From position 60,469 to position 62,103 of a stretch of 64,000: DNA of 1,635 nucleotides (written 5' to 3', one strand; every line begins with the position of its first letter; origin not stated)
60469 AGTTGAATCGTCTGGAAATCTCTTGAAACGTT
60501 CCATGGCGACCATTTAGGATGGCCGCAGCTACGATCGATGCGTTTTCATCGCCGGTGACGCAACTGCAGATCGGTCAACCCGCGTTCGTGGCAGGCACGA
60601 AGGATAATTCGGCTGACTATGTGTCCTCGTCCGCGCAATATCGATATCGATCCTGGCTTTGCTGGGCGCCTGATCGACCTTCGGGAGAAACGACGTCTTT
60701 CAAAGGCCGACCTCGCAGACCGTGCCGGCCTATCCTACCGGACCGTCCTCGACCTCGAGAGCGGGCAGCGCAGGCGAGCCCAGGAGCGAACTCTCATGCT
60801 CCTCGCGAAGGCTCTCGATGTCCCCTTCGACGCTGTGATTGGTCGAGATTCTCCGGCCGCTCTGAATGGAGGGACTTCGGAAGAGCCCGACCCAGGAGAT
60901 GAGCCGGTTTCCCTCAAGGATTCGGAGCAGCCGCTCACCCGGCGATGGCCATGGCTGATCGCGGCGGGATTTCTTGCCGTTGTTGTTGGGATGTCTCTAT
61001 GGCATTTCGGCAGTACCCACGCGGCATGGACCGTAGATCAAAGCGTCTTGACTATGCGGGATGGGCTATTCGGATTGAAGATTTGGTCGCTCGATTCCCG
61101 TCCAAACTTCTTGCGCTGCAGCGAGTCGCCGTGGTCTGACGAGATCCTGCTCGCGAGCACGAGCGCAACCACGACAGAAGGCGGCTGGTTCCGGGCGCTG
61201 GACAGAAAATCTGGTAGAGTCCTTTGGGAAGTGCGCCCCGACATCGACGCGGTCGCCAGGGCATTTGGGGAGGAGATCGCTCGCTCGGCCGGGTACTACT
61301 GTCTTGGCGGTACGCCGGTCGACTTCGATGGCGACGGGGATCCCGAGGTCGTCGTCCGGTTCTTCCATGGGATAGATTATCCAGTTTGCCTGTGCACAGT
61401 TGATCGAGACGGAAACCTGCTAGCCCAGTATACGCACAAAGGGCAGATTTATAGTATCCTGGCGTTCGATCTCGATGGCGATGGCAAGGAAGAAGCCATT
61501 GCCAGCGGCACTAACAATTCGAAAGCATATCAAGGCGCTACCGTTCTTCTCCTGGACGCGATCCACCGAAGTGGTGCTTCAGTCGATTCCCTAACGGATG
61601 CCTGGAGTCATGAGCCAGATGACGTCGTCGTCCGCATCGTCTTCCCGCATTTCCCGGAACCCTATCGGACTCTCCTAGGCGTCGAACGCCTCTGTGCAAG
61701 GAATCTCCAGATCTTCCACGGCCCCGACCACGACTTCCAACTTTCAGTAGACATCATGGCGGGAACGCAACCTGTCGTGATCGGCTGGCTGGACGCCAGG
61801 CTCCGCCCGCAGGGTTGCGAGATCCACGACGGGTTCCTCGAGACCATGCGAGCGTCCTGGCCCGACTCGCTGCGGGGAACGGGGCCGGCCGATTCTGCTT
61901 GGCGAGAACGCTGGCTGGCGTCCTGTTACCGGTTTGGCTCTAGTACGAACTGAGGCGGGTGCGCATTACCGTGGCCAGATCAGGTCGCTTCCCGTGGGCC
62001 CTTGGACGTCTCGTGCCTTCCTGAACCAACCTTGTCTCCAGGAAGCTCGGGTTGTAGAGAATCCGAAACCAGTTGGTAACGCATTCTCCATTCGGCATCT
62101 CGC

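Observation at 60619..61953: One-component membrane-tethered regulator: XRE HTH, single TM, FG-GAP/beta-propeller-like ectodomain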

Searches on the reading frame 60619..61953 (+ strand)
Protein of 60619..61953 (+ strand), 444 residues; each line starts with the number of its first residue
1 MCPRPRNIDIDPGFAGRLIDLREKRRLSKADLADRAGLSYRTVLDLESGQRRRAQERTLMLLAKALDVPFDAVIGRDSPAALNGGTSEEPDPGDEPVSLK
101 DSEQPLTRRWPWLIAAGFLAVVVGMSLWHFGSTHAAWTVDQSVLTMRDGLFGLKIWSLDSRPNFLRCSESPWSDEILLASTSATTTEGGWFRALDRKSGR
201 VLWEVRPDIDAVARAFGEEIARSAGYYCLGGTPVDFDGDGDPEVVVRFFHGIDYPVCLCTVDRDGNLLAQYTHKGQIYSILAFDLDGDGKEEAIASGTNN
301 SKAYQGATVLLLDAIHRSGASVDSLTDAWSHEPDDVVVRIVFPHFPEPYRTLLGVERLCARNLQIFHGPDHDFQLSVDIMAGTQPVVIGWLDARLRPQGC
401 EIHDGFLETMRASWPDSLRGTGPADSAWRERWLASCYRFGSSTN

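Call 3: search_protein_families(library=pfam, proteins=[window:60619-61953:+], max_evalue=1)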
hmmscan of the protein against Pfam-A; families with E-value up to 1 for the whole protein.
window:60619-61953:+ (444 aa): 7 families
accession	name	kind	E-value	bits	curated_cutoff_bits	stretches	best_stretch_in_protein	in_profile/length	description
PF01381.28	HTH_3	-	2.2e-10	40.8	23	1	20-71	3-53/55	Helix-turn-helix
PF13560.12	HTH_31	-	2.5e-07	31.3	27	1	14-69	2-57/64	Helix-turn-helix domain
PF13517.12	FG-GAP_3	-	3.1e-07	31.3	26.9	2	235-293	1-59/61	FG-GAP-like repeat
PF01839.29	FG-GAP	-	8.4e-06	26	22.1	2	233-246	7-20/37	FG-GAP repeat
PF13443.12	HTH_26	-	5.7e-05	23.7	22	1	18-70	2-54/63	Cro/C1-type HTH DNA-binding domain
PF12844.13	HTH_19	-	0.1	13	30.2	1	18-69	4-54/64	Helix-turn-helix domain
PF13412.12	HTH_24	-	0.13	12.3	21.9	1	21-44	12-35/48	Winged helix-turn-helix DNA-binding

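Call 4: search_protein_families(library=ncbifam, proteins=[window:60619-61953:+], max_evalue=1)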
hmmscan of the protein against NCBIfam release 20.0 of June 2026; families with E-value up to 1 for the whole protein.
window:60619-61953:+ (444 aa): 8 families
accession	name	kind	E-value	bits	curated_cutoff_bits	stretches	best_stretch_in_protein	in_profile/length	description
NF006015.0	PRK08154.1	subfamily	6.5e-05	22.2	204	1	16-78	33-94/314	anaerobic benzoate catabolism transcriptional regulator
NF041951.1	phage_RstR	subfamily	7.1e-05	23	80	1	14-78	3-66/108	RstR family transcriptional repressor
TIGR03070.1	couple_hipB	subfamily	7.3e-05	22.6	71.65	1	20-52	9-41/58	type II toxin-antitoxin system Y4mF family antitoxin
NF047948.1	male_kill_WMK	equivalog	0.00062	19.3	300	1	21-74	13-65/300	WO male-killing family protein Wmk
NF010465.0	PRK13890.1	equivalog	0.00071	19.7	96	1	18-73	10-64/121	conjugal transfer protein TrbA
NF048000.1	ECH1013_TF_S24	equivalog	0.038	13.8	300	1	29-78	18-67/204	ECH_1013 family putative transcriptional regulator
NF052375.1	antisigma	equivalog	0.051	13.6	100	1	57-129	37-105/217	anti-sigma factor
NF003162.0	PRK04140.1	equivalog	0.055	12.5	263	1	18-70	131-182/317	transcriptional regulator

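Call 5: find_homologous_proteins(query=window:60619-61953:+)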
Query window:60619-61953:+ (444 aa): 12 proteins with E <= 0.001 among 8000 candidates.
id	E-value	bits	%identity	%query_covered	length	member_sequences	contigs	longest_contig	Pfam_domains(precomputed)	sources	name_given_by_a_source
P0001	0.0e+0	1035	100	100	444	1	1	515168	PF01839.30,PF13517.13,PF01381.29,PF13560.13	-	-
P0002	7.7e-125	435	49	99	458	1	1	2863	PF13517.13,PF01381.29,PF13560.13,PF13443.13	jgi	-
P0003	3.0e-107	377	47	98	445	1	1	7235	PF01839.30,PF13517.13,PF01381.29,PF13560.13,PF13443.13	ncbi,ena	-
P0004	1.1e-99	353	43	98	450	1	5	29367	PF01839.30,PF13517.13,PF01381.29,PF13560.13,PF13443.13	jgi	-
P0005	1.3e-96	342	43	94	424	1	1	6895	PF01839.30,PF13517.13,PF01381.29,PF13560.13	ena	-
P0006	3.1e-95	338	44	99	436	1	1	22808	PF13360.14,PF01381.29,PF13560.13,PF13443.13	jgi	jgi:transcriptional regulator with XRE-family HTH domain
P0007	4.6e-94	334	42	96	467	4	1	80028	PF01381.29,PF13560.13,PF13443.13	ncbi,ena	-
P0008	1.8e-93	332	44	98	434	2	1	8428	PF12844.14,PF01381.29,PF13560.13,PF13443.13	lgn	-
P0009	4.2e-88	314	41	99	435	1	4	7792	PF01381.29,PF13560.13,PF13443.13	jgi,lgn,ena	-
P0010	4.1e-85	304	41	98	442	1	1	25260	PF01839.30,PF13517.13,PF01381.29,PF13560.13,PF13443.13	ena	-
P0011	3.3e-7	48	32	20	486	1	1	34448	PF01839.30,PF12256.15,PF13517.13,PF18962.8,PF14783.13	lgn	-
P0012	2.8e-5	41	25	39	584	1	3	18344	PF01839.30,PF12256.15,PF00404.25,PF13517.13,PF16640.12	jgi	jgi:hypothetical protein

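Call 10: find_encoding_contigs(protein=P0007, flank=8000, max_places=2)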
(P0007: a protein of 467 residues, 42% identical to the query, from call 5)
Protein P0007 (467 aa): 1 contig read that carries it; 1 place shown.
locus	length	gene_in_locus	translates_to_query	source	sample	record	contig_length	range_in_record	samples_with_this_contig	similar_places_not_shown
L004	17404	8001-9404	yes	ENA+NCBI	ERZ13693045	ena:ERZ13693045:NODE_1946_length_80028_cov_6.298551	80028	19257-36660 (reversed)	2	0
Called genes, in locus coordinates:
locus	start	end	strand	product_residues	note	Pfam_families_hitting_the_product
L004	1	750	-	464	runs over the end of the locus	PF03219:TLC (faint), PF07690:MFS_1 (weak)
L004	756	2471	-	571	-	-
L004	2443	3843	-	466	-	PF01103:Omp85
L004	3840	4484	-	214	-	PF05708:Peptidase_C92 (faint), PF00877:NLPC_P60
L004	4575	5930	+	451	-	PF01938:TRAM, PF05958:tRNA_U5-meth_tr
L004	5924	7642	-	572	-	PF03781:FGE-sulfatase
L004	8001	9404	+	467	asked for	PF13560:HTH_31, PF01381:HTH_3, PF13443:HTH_26 (weak)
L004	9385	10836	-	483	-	-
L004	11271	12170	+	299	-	PF00588:SpoU_methylase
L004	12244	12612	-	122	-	PF01627:Hpt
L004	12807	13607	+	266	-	PF09694:Gcw_chp (weak)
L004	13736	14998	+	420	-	-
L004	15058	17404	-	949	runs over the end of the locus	PF15780:ASH (faint), PF22073:Cep192_D4 (faint), PF22544:HYDIN_VesB_CFA65-like_Ig (faint)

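Call 11: find_encoding_contigs(protein=P0004, flank=8000, max_places=2)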
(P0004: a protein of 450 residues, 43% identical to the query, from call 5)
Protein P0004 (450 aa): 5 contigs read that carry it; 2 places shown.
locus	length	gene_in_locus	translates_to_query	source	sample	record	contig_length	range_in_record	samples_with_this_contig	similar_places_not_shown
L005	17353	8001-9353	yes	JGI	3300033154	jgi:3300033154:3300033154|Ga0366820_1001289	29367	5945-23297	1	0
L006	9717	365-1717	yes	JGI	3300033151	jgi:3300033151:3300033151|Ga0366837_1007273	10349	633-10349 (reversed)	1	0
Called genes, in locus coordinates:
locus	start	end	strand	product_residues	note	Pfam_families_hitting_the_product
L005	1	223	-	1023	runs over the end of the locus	PF07719:TPR_2 (faint), PF13424:TPR_12 (faint), PF00515:TPR_1 (faint), PF12770:CHAT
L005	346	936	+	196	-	PF04542:Sigma70_r2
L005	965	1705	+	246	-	-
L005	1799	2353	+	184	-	-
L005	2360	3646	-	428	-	PF01546:Peptidase_M20, PF07687:M20_dimer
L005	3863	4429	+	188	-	PF05951:Peptidase_M15_2, PF08291:Peptidase_M15_3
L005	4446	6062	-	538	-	PF20142:Scaffold, PF01471:PG_binding_1, PF03734:YkuD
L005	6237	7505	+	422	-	PF00999:Na_H_Exchanger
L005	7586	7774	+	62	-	-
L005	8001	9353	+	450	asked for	PF13443:HTH_26, PF13560:HTH_31 (weak), PF01381:HTH_3, PF13517:FG-GAP_3 (faint), PF01839:FG-GAP (faint)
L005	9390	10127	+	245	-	PF01135:PCMT, PF00398:RrnaAD, PF13649:Methyltransf_25 (weak)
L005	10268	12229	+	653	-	PF13727:CoA_binding_3, PF01370:Epimerase, PF02719:Polysacc_synt_2, PF04321:RmlD_sub_bind, PF08659:KR (weak), PF01073:3Beta_HSD, PF07993:NAD_binding_4 (weak), PF16363:GDP_Man_Dehyd, +1 more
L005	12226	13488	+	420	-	PF01943:Polysacc_synt (weak)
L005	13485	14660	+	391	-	PF00534:Glycos_transf_1, PF13692:Glyco_trans_1_4, PF13524:Glyco_trans_1_2 (weak)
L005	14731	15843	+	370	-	PF13439:Glyco_transf_4, PF13579:Glyco_trans_4_4, PF00534:Glycos_transf_1, PF13692:Glyco_trans_1_4, PF13524:Glyco_trans_1_2 (faint)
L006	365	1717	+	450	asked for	PF13443:HTH_26, PF13560:HTH_31 (weak), PF01381:HTH_3, PF13517:FG-GAP_3 (faint), PF01839:FG-GAP (faint)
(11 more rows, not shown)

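Call 12: find_encoding_contigs(protein=P0010, flank=8000, max_places=1)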
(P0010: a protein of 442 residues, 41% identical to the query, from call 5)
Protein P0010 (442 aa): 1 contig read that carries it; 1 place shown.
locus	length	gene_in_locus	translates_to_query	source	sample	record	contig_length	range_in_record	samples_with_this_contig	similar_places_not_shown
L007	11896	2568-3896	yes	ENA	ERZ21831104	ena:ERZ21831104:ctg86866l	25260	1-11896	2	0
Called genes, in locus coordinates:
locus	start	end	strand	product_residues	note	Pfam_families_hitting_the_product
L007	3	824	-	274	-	?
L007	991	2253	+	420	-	PF00999:Na_H_Exchanger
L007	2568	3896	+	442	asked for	PF13560:HTH_31 (weak), PF01381:HTH_3, PF13443:HTH_26, PF13517:FG-GAP_3 (faint), PF01839:FG-GAP (faint)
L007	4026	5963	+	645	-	PF13727:CoA_binding_3, PF00106:adh_short (weak), PF01073:3Beta_HSD, PF01370:Epimerase, PF02719:Polysacc_synt_2, PF04321:RmlD_sub_bind, PF08659:KR, PF16363:GDP_Man_Dehyd, +2 more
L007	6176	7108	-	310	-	PF00685:Sulfotransfer_1, PF13469:Sulfotransfer_3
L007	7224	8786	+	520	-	PF13440:Polysacc_synt_3, PF01554:MatE (faint)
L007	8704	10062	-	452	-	-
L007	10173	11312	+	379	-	PF13439:Glyco_transf_4, PF13579:Glyco_trans_4_4, PF00534:Glycos_transf_1, PF13692:Glyco_trans_1_4, PF13524:Glyco_trans_1_2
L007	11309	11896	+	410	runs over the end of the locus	PF13439:Glyco_transf_4, PF13579:Glyco_trans_4_4, PF00534:Glycos_transf_1, PF13692:Glyco_trans_1_4, PF13524:Glyco_trans_1_2 (weak)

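Call 13: find_encoding_contigs(protein=P0006, flank=8000, max_places=1)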
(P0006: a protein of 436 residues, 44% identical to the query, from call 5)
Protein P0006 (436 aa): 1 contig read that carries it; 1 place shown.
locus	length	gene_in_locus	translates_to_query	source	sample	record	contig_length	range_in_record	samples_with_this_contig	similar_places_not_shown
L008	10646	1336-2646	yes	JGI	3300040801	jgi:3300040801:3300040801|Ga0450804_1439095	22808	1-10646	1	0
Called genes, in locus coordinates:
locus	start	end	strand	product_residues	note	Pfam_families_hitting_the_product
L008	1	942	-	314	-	?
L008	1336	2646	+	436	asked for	PF13560:HTH_31 (weak), PF01381:HTH_3, PF13443:HTH_26, PF13360:PQQ_2 (faint)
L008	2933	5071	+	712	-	PF01839:FG-GAP (faint), PF13517:FG-GAP_3, PF13860:FlgD_ig, PF18962:Por_Secre_tail (weak)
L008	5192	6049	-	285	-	PF05013:FGase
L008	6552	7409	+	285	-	-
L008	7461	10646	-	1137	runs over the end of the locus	PF13482:RNase_H_2, PF13086:AAA_11 (faint), PF13245:AAA_19 (weak), PF13604:AAA_30, PF13538:UvrD_C_2 (faint), PF13087:AAA_12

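Call 37: find_related_loci(query=A2, collection=genome_contigs, flank=6000)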
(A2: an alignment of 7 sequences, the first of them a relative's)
Query A2 (444 aa) in genome_contigs; peptide patterns used: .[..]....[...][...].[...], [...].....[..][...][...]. (x = any residue, [..] = any of these).
597 stretches matched a pattern (row limit reached: there are more); 5 encode a relative of the query (tblastn E <= 1e-3); 5 distinct loci.
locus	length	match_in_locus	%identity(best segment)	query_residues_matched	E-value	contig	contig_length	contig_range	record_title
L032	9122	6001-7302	32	6-436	6e-45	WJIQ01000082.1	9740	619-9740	MAG: bacterium isolate Bin_270 k141_414951, whole genome shotgun sequence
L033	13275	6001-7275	36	3-433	1e-69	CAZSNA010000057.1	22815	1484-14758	MAG TPA_asm: uncultured Fibrobacteraceae bacterium isolate SRP167671_co2_134 genome assembly, contig: NODE_3028_length_2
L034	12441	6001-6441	39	235-296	8e-7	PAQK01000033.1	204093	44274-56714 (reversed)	MAG: Gemmatimonadetes bacterium isolate SP138 162104, whole genome shotgun sequence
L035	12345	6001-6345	31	204-314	4e-6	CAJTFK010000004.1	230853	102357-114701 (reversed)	Oscillospiraceae bacterium isolate C15_39_OV_BP genome assembly, contig: MGBC000151.4, whole genome shotgun sequence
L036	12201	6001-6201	38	220-294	2e-5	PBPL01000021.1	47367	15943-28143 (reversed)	MAG: Deltaproteobacteria bacterium isolate RS363 TaraRedSea_contig_81471, whole genome shotgun sequence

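Call 66: find_encoding_contigs(protein=P0002, flank=8000, max_places=2)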
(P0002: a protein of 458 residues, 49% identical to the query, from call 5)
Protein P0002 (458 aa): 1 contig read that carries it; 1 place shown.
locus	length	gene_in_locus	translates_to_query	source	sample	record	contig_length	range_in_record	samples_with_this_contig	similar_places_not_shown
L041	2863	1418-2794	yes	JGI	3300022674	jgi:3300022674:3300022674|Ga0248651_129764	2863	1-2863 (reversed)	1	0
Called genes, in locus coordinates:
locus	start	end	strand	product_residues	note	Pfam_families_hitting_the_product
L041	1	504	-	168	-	?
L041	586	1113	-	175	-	PF01661:Macro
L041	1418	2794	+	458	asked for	PF13560:HTH_31, PF01381:HTH_3 (weak), PF13443:HTH_26, PF13517:FG-GAP_3 (faint)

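Call 67: find_encoding_contigs(protein=P0003, flank=8000, max_places=2)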
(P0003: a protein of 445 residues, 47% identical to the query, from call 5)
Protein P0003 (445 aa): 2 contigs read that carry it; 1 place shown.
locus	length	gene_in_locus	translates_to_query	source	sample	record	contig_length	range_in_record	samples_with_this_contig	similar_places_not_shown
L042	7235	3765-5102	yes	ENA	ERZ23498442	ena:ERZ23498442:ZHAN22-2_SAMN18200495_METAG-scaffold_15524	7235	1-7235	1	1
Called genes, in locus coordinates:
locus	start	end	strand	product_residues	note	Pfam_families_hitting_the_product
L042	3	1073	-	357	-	?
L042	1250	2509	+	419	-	PF00999:Na_H_Exchanger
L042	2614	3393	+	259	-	PF13489:Methyltransf_23, PF08241:Methyltransf_11, PF08242:Methyltransf_12, PF13649:Methyltransf_25, PF13847:Methyltransf_31 (weak)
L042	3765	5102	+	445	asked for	PF13560:HTH_31 (weak), PF01381:HTH_3, PF13443:HTH_26, PF13517:FG-GAP_3 (faint), PF01839:FG-GAP (faint)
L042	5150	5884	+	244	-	PF01135:PCMT, PF00398:RrnaAD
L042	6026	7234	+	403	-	?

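Call 73: search_protein_families(library=pfam, proteins=[L008:2933-5071:+], max_evalue=0.01)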
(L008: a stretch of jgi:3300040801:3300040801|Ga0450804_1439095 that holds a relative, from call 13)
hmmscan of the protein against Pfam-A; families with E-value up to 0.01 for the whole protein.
L008:2933-5071:+ (712 aa): 6 families
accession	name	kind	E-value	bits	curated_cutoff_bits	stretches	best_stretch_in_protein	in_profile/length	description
PF13517.12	FG-GAP_3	-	3.1e-20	72.9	26.9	5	102-166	1-61/61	FG-GAP-like repeat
PF13860.13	FlgD_ig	-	4e-14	52.8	27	1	643-699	18-75/79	FlgD Ig-like domain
PF01839.29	FG-GAP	-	1.5e-09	38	22.1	1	149-167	3-21/37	FG-GAP repeat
PF18962.6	Por_Secre_tail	-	1.1e-05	26.1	27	1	629-708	2-73/75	Secretion system C-terminal sorting domain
PF10029.15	DUF2271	-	0.0019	18.4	27.3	1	666-699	69-102/136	Predicted periplasmic protein (DUF2271)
PF22352.2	K319L-like_PKD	-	0.0039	17.6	27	0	563-600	38-76/84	K319L-like, PKD domain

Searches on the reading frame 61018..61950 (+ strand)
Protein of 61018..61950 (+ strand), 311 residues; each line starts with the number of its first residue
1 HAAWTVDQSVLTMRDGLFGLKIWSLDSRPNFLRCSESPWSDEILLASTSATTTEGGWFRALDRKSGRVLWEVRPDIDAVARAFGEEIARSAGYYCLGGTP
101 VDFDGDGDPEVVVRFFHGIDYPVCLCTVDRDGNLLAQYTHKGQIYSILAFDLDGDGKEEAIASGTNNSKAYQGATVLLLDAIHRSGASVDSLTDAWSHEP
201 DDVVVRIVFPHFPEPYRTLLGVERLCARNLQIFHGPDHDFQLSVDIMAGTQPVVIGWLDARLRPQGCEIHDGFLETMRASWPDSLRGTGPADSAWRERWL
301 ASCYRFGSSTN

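Call 52: predict_structure(alignment_id=A3)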
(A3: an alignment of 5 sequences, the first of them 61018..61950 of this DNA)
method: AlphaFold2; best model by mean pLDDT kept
length: 311 residues; sequences in the alignment: 5
mean_pLDDT: 84.1   pTM: 0.86
mean pLDDT of the five models: 84.1, 82.6, 80.1, 63.0, 59.6
residues with pLDDT >= 90: 129; 70-90: 146; 50-70: 31; < 50: 5
segments of 3 or more residues with pLDDT < 50: none
pLDDT, mean of each block of 10 residues (from residue 1): 59 78 74 87 86 74 91 89 81 85 95 86 92 94 92 92 87 92 83 57 88 85 86 81 91 91 91 78 81 90 76 32
secondary structure, 60 per line:
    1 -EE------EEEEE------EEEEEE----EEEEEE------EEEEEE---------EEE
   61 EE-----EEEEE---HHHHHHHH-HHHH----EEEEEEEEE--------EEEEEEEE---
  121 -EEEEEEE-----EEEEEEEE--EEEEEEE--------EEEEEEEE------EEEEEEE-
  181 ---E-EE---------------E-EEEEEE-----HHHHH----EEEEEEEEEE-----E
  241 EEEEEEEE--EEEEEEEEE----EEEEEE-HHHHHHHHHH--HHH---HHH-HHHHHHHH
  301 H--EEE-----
elements in order: E10-14 E21-26 E31-36 E43-48 E58-62 E68-72 H76-83 H85-88 E93-101 E110-117 E122-128 E134-141 E144-150 E159-166 E173-179 E205-210 H216-220 E225-234 E240-248 E251-259 E264-269 H271-280 H293-301 E304-306

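Call 56: fold_search(model_id=the predicted structure, library=pdb)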
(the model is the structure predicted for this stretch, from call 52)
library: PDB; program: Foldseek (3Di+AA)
matches with E <= 10: 1081; with E <= 0.001: 109
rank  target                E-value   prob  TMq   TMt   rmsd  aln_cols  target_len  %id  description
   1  9c0y                  4.1e-05  1.00  0.38  0.34  12.1       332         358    7  Clathrin terminal domain complexed with Pitstop 2c (released 2024-06-26)
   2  9v80_B                4.1e-05  1.00  0.34  0.28  11.1       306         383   12  Cryo-EM structure of KICSTOR CCC complex (state 4) (released 2025-11-12)
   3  8hmc_B                4.9e-05  1.00  0.35  0.11  15.5       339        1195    9  base module state 1 of Tetrahymena IFT-A (released 2023-06-14)
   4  9van_B                4.9e-05  1.00  0.31  0.26  11.9       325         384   12  Cryo-EM structure of human full length KICSTOR complex (state 2) (released 2025-11-12)
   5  1utc_A                5.7e-05  1.00  0.38  0.34  12.1       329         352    8  Clathrin terminal domain complexed with TLPWDLWTT (released 2004-02-25)
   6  6voa_B                6.1e-05  0.99  0.24  0.15  21.3       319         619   13  Cryo-EM structure of the BBSome-ARL6 complex (released 2020-06-24)
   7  5ods_C                7.1e-05  1.00  0.43  0.27   8.2       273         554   10  Structure of a phosphoprotein-protein complex (released 2018-03-14)
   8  9xrl_k                7.1e-05  1.00  0.33  0.24  11.1       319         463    8  Structure of mouse cytoplasmic lattice (CPL) repeating unit (released 2026-03-18)
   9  2zuy                  7.5e-05  1.00  0.39  0.22  11.8       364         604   12  Crystal structure of exotype rhamnogalacturonan lyase YesX (released 2009-02-03)
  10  7b9v_o                8.4e-05  1.00  0.36  0.34  12.6       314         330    8  Yeast C complex spliceosome at 2.8 Angstrom resolution with Prp18/Slu7 bound (released 2021-03-10)
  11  1gjq_A                9.8e-05  0.97  0.23  0.16  14.5       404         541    8  Pseudomonas aeruginosa cd1 nitrite reductase reduced cyanide complex (released 2002-08-01)
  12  8t55_A                1.0e-04  1.00  0.33  0.31  13.1       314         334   10  Co-crystal structure of the WD-repeat domain of human WDR91 in complex with MR46654 (released 2023-07-05)
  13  6qnn_A                1.0e-04  1.00  0.38  0.34  11.9       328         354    7  CLATHRIN HEAVY CHAIN N-TERMINAL DOMAIN BOUND TO GTSE1 LIDL MOTIF (released 2019-08-28)
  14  2xzg                  1.1e-04  1.00  0.37  0.33  13.0       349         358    7  Clathrin Terminal Domain Complexed with Pitstop 1 (released 2011-08-17)
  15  9e2g_2B               1.2e-04  1.00  0.39  0.22   7.0       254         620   12  Cryo-EM structure of 48 nm repeat of microtubule doublet from T. brucei flagellum (released 2025-03-12)
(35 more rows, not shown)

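Call 104: search_solved_structures(query=A3, max_evalue=1)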
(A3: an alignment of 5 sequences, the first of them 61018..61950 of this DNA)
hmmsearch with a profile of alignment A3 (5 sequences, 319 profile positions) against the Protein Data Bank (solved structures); distinct sequences matched with E-value up to 1: 10.
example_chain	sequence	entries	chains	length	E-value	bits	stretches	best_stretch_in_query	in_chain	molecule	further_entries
7o6z_A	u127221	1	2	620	0.00031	23.3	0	54-76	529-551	Methanol dehydrogenase (Cytochrome c) subunit 1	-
4mh1_A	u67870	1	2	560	0.00047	22.7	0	53-91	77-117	Sorbose dehydrogenase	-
6mlt_A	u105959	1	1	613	0.02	17.3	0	100-162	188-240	Hemolysin-related protein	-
4hdj_A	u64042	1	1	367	0.021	17.2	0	49-72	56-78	Outer membrane protein assembly factor BamB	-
4mae_A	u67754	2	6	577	0.023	17.1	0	12-75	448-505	Methanol dehydrogenase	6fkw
9pxg_B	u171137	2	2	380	0.024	17.1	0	49-72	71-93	Outer membrane protein assembly factor BamB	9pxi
22vi_A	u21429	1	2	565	0.036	16.5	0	8-71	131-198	Quinohemoprotein alcohol dehydrogenase ADH-IIG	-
1kv9_A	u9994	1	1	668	0.048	16.1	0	9-71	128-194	TYPE II QUINOHEMOPROTEIN ALCOHOL DEHYDROGENASE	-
9etn_A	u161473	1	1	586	0.053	15.9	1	98-167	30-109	Cartilage acidic protein 1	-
4cag_A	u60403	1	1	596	0.085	15.2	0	122-160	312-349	POLYSACCHARIDE LYASE FAMILY 11 PROTEIN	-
